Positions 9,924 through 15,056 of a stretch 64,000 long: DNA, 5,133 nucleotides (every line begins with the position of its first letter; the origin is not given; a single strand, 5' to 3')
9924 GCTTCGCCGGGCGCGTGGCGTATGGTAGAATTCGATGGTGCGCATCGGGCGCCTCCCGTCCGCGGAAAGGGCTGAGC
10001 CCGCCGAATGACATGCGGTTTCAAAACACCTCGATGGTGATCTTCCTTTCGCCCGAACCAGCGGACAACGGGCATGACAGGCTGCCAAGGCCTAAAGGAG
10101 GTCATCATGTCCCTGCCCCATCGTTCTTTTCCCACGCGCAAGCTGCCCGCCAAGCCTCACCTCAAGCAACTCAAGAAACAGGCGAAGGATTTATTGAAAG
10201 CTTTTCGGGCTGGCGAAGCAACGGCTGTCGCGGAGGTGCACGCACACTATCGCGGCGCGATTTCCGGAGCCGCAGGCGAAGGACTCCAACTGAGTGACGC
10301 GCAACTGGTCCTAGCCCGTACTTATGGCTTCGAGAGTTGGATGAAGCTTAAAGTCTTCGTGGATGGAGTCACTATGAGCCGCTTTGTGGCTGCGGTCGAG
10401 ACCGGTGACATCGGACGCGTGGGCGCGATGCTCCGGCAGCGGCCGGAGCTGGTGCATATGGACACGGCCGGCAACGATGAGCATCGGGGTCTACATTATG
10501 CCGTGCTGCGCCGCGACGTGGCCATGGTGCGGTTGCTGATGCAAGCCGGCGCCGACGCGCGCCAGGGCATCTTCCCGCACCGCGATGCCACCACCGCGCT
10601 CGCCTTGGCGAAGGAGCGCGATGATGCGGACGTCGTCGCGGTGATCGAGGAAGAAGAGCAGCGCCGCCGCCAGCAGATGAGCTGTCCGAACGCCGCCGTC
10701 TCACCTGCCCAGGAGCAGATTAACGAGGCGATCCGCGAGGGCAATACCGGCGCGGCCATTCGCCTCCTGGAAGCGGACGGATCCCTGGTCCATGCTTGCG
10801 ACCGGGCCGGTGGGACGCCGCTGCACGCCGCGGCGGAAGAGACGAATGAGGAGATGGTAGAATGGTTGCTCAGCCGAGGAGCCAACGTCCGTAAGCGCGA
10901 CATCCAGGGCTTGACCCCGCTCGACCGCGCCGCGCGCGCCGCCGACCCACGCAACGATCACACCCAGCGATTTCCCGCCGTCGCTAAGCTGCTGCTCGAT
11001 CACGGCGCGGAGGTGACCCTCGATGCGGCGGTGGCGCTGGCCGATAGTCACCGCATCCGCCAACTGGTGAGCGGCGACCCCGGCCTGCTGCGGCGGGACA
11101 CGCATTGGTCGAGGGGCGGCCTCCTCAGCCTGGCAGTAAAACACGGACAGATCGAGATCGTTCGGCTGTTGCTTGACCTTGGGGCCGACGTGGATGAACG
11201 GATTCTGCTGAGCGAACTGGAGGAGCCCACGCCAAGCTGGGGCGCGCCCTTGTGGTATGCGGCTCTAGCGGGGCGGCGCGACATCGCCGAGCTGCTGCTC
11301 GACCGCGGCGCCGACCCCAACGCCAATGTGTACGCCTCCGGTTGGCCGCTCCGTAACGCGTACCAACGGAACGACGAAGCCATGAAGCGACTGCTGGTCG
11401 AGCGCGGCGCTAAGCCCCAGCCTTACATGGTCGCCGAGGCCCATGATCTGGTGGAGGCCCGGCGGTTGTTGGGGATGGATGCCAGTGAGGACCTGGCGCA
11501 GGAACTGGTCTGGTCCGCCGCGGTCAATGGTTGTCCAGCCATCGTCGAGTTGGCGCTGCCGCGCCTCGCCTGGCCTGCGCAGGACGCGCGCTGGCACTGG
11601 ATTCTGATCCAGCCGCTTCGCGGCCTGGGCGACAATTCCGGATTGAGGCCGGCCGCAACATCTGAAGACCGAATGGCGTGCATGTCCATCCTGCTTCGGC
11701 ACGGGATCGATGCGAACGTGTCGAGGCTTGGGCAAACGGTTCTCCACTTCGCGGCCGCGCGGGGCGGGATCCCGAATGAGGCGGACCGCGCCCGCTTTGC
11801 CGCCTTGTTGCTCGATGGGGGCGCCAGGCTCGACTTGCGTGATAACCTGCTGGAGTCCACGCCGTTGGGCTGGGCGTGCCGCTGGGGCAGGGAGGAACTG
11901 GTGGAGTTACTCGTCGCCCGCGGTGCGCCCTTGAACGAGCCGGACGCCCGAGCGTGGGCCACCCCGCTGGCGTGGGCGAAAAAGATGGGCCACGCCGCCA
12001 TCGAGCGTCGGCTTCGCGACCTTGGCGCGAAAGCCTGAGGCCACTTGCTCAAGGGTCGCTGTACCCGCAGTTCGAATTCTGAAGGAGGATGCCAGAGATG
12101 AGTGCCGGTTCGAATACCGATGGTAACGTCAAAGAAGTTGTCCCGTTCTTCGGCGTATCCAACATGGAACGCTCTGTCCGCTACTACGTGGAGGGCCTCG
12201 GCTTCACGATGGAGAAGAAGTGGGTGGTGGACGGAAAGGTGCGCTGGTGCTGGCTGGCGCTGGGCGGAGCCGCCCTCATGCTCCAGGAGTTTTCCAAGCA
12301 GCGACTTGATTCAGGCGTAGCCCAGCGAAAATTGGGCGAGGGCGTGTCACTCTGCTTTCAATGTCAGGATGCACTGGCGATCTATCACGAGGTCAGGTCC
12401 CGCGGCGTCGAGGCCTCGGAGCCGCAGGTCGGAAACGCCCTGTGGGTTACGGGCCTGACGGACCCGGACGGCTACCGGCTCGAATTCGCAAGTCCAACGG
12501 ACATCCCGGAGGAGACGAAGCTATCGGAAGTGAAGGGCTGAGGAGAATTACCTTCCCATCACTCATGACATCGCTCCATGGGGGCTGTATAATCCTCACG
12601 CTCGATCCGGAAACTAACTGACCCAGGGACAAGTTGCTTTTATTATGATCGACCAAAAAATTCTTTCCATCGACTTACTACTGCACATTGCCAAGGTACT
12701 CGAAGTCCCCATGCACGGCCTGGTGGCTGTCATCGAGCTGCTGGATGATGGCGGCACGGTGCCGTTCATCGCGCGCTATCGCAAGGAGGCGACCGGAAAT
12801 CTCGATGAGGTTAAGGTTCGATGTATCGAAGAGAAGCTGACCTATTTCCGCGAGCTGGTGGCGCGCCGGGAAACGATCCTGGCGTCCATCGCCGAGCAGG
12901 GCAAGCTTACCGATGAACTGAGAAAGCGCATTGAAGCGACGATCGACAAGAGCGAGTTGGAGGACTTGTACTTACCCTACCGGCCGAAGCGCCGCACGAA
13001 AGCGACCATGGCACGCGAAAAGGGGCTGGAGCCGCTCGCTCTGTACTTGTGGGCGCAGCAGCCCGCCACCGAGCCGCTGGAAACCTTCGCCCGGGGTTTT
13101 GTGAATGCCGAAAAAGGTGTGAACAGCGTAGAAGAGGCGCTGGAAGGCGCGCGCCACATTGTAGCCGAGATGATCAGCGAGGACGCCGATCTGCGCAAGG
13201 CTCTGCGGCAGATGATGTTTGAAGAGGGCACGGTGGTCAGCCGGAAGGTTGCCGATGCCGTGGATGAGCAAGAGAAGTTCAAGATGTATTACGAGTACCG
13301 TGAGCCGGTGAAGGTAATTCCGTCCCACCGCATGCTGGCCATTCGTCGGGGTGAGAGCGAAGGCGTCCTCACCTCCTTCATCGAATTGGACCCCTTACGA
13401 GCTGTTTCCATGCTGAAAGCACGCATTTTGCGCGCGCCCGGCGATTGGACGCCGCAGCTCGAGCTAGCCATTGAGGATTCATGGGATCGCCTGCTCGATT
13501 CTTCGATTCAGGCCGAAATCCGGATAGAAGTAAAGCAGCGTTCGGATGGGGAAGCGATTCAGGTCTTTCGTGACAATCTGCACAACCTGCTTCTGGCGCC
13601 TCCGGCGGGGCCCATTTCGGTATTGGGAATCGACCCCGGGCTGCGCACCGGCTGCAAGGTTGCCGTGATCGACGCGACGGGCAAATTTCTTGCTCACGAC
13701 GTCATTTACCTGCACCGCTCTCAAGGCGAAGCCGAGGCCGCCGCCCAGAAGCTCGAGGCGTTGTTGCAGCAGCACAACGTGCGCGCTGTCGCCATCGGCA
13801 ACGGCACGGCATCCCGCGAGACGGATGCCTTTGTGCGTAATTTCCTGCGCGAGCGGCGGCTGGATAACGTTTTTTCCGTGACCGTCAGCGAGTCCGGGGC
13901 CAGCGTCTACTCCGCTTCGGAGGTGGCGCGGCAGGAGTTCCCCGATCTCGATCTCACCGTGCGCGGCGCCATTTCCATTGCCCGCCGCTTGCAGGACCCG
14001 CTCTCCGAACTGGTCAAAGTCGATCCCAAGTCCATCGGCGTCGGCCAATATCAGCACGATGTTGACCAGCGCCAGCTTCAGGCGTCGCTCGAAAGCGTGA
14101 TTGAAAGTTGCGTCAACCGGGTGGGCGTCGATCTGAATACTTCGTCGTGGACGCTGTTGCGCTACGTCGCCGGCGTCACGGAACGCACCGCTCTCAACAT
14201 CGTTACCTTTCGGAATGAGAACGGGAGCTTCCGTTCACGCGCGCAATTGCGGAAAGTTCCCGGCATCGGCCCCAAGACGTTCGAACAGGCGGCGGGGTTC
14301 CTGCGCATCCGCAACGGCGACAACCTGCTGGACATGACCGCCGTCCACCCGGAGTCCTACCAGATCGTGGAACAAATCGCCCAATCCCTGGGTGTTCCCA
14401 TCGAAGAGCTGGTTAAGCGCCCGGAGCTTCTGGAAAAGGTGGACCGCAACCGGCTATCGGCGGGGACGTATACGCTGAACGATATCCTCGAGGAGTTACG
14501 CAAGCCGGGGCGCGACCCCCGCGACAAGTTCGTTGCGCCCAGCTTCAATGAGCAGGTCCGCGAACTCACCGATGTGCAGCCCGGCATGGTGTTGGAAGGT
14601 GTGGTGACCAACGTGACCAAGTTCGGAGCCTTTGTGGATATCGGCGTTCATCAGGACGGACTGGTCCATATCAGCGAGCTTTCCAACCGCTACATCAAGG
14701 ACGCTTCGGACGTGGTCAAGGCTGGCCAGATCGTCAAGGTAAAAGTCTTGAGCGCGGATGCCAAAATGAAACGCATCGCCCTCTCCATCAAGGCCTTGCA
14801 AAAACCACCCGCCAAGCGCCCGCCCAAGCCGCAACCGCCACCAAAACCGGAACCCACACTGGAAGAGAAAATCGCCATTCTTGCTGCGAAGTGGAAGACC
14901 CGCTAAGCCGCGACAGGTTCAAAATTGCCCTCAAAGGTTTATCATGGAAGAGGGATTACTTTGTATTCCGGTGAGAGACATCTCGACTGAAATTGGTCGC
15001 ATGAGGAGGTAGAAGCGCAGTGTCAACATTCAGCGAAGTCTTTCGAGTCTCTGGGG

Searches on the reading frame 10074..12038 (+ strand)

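Call 37: search_protein_families(library=pfam, proteins=[window:10074-12038:+], max_evalue=0.001)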
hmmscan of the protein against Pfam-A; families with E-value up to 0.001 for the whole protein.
window:10074-12038:+ (654 aa): 6 families
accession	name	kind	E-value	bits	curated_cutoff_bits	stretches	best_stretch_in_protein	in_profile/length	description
PF12796.13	Ank_2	-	8.8e-42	142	27.3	4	218-316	3-88/90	Ankyrin repeats (3 copies)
PF00023.36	Ank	-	2e-38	128.7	21.1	3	246-276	2-32/33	Ankyrin repeat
PF13606.12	Ank_3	-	2.9e-33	110.1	22.3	1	246-273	2-29/30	Ankyrin repeat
PF13637.12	Ank_4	-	3.2e-29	100.7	22.7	2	250-291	1-42/50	Ankyrin repeats (many copies)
PF13857.12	Ank_5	-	2.4e-22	79.2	27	1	243-286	13-56/56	Ankyrin repeats (many copies)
PF24521.3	Ank_KRIT1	-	1.2e-07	32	80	0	351-412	50-108/149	KRIT1 ankyrin-repeats domain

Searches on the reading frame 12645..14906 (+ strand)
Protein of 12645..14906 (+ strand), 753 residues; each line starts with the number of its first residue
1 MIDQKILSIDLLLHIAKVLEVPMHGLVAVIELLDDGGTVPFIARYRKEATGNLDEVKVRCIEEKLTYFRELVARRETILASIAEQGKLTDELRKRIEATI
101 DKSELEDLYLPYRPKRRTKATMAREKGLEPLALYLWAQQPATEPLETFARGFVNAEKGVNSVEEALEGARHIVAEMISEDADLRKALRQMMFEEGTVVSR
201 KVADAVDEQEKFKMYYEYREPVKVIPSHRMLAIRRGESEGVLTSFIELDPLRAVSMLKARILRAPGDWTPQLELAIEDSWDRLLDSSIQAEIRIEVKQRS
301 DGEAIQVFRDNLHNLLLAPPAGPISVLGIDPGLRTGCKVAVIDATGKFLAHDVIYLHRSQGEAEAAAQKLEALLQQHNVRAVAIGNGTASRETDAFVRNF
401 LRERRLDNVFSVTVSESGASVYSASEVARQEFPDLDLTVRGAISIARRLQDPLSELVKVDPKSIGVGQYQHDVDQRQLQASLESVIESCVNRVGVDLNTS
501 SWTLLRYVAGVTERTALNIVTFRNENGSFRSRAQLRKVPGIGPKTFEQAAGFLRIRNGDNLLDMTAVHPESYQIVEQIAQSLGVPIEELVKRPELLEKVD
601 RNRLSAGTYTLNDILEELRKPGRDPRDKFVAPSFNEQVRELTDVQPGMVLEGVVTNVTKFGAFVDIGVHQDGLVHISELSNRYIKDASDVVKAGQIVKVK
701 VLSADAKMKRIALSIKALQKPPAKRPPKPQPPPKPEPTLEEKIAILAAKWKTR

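Call 37: search_protein_families(library=pfam, proteins=[window:12645-14906:+], max_evalue=0.001)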
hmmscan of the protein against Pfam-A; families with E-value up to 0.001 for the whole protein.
window:12645-14906:+ (753 aa): 10 families
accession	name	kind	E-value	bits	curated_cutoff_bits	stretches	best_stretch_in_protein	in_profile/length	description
PF16921.10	Tex_YqgF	-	1e-52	178.3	27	1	326-450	3-126/126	Tex protein YqgF-like domain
PF22706.1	Tex_central_region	-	1.5e-34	120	27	1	143-308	5-178/178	Tex central region-like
PF12836.13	HHH_3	-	3.8e-26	91.4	27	1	490-554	1-65/65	Helix-hairpin-helix motif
PF09371.15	Tex_N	-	1.7e-25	89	32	1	13-82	5-74/75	Tex-like protein N-terminal domain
PF00575.29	S1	-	2.1e-22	79.7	22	1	644-716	2-74/74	S1 RNA binding domain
PF17674.7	HHH_9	-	2.1e-21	77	23.1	1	560-626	1-70/70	HHH domain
PF23459.1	S1_RRP5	-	3.3e-09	37.6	27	1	644-714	1-71/72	RRP5 S1 domain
PF14639.11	YqgF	-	5.6e-08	33.2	35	1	341-458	25-148/150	Holliday-junction resolvase-like of SPT6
PF14635.12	HHH_7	-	1.4e-07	32.3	27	1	463-555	5-103/104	Helix-hairpin-helix motif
PF00633.29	HHH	-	6.4e-05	23.1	24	1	525-547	3-25/30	Helix-hairpin-helix motif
